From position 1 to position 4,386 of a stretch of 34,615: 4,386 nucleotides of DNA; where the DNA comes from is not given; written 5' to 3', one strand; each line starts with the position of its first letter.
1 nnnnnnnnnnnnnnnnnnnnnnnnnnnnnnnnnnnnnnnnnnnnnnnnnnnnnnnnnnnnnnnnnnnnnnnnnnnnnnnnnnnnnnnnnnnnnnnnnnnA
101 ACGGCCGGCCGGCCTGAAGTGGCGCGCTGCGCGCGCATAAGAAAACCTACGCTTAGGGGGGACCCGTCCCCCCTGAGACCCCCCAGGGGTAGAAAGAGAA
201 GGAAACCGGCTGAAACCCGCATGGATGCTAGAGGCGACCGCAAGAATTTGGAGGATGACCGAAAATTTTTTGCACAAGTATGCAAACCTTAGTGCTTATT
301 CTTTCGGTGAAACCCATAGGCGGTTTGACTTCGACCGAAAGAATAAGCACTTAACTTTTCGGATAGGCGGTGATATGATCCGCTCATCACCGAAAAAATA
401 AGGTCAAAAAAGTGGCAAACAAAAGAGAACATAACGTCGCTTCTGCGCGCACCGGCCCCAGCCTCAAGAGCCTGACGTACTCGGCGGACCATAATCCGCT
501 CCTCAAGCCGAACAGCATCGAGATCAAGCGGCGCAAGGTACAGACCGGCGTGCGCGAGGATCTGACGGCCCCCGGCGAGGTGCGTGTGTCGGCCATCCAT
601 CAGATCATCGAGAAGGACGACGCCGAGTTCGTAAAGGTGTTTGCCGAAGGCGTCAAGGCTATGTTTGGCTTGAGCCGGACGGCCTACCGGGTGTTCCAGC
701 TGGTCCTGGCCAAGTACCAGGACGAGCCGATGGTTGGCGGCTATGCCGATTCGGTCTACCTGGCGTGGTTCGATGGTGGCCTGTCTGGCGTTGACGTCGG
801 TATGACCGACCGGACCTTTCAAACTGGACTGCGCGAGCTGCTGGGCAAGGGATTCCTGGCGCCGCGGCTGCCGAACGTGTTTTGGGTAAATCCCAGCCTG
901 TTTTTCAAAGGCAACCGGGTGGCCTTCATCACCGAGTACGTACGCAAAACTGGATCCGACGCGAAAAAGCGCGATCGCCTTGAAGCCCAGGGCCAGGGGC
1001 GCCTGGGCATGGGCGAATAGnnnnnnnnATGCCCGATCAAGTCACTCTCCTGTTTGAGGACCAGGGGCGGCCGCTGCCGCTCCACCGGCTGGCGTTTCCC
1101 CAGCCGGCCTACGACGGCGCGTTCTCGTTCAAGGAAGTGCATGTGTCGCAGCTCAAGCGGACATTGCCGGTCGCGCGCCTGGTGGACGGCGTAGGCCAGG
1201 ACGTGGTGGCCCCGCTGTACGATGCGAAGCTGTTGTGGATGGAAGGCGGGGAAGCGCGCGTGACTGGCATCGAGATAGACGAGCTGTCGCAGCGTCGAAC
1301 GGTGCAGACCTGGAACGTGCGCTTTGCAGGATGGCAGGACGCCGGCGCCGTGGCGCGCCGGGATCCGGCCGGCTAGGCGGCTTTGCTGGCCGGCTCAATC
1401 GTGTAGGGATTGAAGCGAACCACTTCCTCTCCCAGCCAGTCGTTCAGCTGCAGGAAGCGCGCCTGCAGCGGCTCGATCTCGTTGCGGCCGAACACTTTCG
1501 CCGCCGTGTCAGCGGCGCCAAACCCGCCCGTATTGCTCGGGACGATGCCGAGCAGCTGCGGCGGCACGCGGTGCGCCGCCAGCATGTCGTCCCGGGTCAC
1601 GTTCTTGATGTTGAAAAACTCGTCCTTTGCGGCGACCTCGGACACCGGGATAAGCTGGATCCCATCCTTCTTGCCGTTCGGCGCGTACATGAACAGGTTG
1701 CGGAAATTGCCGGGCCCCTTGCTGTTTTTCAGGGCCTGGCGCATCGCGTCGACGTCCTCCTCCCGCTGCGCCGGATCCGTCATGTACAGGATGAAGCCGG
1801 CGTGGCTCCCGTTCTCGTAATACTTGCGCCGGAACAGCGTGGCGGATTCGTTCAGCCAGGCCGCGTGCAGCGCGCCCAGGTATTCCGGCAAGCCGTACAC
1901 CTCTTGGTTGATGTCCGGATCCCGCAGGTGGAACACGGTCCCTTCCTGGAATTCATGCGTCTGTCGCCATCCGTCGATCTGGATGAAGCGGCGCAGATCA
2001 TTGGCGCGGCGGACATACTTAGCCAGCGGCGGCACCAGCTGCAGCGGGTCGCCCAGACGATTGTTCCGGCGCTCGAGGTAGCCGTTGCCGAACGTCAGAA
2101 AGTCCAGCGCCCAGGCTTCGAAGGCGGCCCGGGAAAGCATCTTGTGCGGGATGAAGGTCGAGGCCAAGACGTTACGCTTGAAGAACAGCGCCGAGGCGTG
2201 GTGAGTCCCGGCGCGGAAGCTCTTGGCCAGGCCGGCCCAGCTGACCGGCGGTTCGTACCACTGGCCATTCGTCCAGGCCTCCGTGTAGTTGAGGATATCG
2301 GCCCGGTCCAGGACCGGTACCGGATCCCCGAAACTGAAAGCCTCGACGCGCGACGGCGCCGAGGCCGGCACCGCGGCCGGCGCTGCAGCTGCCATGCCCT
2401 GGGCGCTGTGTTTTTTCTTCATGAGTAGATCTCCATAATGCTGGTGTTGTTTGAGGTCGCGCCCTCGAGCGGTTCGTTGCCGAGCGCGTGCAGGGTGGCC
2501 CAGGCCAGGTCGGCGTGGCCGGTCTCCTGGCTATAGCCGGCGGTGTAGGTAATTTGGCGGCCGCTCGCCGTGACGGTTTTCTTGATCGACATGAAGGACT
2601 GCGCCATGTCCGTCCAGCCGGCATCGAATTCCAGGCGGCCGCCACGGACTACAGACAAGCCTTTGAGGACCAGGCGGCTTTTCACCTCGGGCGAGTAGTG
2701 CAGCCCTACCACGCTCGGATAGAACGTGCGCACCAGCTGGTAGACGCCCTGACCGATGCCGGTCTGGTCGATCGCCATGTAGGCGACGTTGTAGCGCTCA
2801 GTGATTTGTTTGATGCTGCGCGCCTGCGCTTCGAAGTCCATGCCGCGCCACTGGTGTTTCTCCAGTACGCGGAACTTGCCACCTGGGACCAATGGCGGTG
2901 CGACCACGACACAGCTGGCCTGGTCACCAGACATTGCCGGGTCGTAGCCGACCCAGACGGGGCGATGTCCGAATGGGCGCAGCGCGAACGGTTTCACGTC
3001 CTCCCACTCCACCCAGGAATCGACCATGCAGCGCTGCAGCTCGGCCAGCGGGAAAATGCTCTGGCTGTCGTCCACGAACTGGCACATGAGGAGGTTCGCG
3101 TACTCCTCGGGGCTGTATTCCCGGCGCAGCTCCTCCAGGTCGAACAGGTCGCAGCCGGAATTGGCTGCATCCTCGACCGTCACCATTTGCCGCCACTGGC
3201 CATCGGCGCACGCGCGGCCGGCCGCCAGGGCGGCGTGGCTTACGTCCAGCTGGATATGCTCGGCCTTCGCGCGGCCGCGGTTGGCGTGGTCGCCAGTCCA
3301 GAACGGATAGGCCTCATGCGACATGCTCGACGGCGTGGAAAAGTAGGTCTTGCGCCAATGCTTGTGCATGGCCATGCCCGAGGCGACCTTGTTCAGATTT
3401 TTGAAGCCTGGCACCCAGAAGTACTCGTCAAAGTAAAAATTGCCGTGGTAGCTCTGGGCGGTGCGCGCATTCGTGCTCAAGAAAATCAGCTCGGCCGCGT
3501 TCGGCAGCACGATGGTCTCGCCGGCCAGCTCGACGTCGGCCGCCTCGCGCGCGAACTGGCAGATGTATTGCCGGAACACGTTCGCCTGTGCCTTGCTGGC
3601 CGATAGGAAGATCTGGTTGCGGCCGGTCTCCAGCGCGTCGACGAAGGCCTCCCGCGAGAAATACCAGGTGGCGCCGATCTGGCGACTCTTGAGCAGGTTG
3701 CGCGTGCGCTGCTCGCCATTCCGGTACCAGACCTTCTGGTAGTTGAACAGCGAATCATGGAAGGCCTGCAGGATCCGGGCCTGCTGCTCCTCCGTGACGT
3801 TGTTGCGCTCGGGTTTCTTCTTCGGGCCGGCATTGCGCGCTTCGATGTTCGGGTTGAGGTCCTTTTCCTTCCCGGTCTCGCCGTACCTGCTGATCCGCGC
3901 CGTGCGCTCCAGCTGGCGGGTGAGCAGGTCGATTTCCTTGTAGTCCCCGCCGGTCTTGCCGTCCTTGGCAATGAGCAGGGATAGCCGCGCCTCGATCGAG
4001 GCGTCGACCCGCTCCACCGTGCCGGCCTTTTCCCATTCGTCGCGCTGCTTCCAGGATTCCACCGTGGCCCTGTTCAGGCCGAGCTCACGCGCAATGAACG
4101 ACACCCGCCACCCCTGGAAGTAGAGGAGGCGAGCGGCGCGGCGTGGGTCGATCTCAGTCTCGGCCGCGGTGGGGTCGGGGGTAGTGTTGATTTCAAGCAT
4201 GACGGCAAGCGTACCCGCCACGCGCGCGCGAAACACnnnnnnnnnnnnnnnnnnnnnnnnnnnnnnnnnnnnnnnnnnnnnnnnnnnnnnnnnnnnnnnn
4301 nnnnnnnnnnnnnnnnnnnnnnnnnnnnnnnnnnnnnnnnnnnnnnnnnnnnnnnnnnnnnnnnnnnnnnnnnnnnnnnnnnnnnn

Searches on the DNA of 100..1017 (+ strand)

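Call 36: search_dna_similar(query=window:100-420:+, collection=phages, mode=distant, max_evalue=10, max_rows=30)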
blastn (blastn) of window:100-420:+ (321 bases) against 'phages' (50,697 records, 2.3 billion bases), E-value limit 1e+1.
Records with a match: 6; places in all: 6; records where one place covers at least 80% of the query: 0.
Best place of each record, by identity: 80-90% 6.
By first word of the organism name: Gordonia 5; Blautia 1.
By host as written in the record: Gordonia terrae 3612 5; Blautia coccoides 1.
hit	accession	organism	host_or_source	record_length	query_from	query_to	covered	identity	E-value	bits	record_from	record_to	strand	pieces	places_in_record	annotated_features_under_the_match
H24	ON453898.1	Blautia phage Montmirail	Blautia coccoides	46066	142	177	11%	86.1%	1e+0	40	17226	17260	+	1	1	none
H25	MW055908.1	Gordonia phage Lamberg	Gordonia terrae 3612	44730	5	35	10%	87.1%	1e+0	39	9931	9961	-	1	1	15: tape measure protein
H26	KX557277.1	Gordonia phage Eyre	Gordonia terrae 3612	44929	5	35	10%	87.1%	1e+0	39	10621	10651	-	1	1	15: tape measure protein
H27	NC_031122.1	Gordonia phage Eyre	Gordonia terrae 3612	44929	5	35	10%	87.1%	1e+0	39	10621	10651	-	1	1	15: tail length tape measure protein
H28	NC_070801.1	Gordonia phage Lamberg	Gordonia terrae 3612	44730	5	35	10%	87.1%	1e+0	39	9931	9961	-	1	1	15: tail length tape measure protein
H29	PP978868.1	Gordonia phage EdnaMode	Gordonia terrae 3612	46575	5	35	10%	87.1%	1e+0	39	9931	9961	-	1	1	15: tape measure protein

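Call 49: search_rna_families(sources=[L017, L020, L021, L027, L009, L006, L016, L005], threshold=gathering)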
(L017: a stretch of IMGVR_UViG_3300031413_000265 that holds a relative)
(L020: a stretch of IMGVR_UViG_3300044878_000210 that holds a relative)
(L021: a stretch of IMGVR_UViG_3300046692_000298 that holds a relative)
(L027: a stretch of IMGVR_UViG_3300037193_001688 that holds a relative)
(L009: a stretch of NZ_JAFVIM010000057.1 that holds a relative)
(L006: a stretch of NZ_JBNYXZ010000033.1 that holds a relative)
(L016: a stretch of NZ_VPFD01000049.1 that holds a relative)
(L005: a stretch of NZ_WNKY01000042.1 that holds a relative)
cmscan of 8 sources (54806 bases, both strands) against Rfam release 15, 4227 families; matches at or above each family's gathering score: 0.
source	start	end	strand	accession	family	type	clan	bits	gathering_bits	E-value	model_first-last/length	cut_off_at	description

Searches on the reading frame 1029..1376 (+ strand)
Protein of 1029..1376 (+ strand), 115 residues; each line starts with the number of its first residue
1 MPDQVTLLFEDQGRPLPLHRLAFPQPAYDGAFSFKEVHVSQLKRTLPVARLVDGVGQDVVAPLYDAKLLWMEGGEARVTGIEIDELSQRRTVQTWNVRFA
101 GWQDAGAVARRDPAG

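Call 13: search_protein_families(library=pfam, proteins=[window:1029-1376:+], max_evalue=0.01)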
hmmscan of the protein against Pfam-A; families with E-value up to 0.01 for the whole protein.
window:1029-1376:+ (115 aa): 0 families

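Call 21: search_protein_families(library=phrogs, proteins=[window:1029-1376:+], max_evalue=0.01)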
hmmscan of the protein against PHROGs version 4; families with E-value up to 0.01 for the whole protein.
window:1029-1376:+ (115 aa): 0 families

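Call 22: search_protein_families(library=ncbifam, proteins=[window:1029-1376:+], max_evalue=0.01)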
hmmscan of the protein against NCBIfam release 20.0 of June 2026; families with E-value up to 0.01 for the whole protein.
window:1029-1376:+ (115 aa): 0 families

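Call 65: search_protein_families(library=pfam, proteins=[window:1029-1376:+], max_evalue=1)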
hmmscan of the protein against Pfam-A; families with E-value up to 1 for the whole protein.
window:1029-1376:+ (115 aa): 1 family
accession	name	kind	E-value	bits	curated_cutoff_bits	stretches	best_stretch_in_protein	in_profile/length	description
PF22732.2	MSL3_chromo-like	-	0.2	12.2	28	1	75-104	22-51/78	MSL3 chromodomain-like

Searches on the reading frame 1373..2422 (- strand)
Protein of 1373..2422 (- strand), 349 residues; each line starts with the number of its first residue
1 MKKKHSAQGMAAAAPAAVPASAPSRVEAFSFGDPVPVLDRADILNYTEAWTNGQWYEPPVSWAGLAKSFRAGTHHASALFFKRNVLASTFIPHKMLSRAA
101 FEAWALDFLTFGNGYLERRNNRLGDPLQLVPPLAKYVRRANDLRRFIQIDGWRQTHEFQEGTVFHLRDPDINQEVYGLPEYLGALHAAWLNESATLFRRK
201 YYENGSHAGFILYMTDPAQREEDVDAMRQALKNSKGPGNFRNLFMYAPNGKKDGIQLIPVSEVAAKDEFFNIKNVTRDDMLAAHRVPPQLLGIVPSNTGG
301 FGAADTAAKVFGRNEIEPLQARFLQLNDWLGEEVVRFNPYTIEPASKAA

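Call 13: search_protein_families(library=pfam, proteins=[window:1373-2422:-], max_evalue=0.01)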
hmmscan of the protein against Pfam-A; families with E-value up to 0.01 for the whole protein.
window:1373-2422:- (349 aa): 1 family
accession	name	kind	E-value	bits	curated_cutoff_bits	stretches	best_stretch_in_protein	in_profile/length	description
PF04860.17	Phage_portal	-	7.4e-16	58.7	39.1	1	95-331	49-277/321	Phage portal protein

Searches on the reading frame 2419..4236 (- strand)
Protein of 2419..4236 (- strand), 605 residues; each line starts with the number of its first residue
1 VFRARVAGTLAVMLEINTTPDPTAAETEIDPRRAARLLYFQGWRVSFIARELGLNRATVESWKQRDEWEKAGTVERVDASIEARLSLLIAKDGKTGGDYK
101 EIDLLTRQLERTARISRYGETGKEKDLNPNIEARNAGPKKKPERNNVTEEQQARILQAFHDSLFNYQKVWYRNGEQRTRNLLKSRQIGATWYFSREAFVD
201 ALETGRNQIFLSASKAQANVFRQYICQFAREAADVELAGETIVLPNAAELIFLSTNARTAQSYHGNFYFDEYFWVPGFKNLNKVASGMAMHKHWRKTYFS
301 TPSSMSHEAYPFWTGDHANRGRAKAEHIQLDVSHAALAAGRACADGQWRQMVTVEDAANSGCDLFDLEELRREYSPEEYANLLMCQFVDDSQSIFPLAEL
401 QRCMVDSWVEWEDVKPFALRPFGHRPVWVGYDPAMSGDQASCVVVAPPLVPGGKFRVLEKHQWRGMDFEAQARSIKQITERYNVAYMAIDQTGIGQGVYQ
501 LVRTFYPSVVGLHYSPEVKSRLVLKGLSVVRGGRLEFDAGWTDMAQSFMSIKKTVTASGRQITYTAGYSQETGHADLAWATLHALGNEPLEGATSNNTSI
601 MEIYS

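Call 13: search_protein_families(library=pfam, proteins=[window:2419-4236:-], max_evalue=0.01)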
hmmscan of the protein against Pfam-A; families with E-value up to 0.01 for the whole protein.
window:2419-4236:- (605 aa): 8 families
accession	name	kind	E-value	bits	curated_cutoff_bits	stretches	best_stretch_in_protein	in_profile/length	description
PF03237.21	Terminase_6N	-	2.8e-66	223.7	22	1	180-402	1-215/215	Terminase large subunit, T4likevirus-type, N-terminal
PF17289.8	Terminase_6C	-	5.8e-40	137.2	22.6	1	429-586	1-153/155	Terminase RNaseH-like domain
PF06056.18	Terminase_5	-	2.9e-23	82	20.3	1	30-85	1-56/58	Putative ATPase subunit of terminase (gpP-like)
PF13384.12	HTH_23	-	0.0018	18.5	24.6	0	34-65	10-40/50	Homeodomain-like domain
PF13518.12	HTH_28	-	0.0022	18.5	25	1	37-65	7-35/52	Helix-turn-helix domain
PF13551.12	HTH_29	-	0.0026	18.2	28.1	1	34-75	3-46/64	Winged helix-turn helix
PF10668.15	Phage_terminase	-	0.0087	16.2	22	0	47-74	27-54/67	Phage terminase small subunit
PF08281.18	Sigma70_r4_2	-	0.0094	16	25.7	0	37-65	21-49/54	Sigma-70, region 4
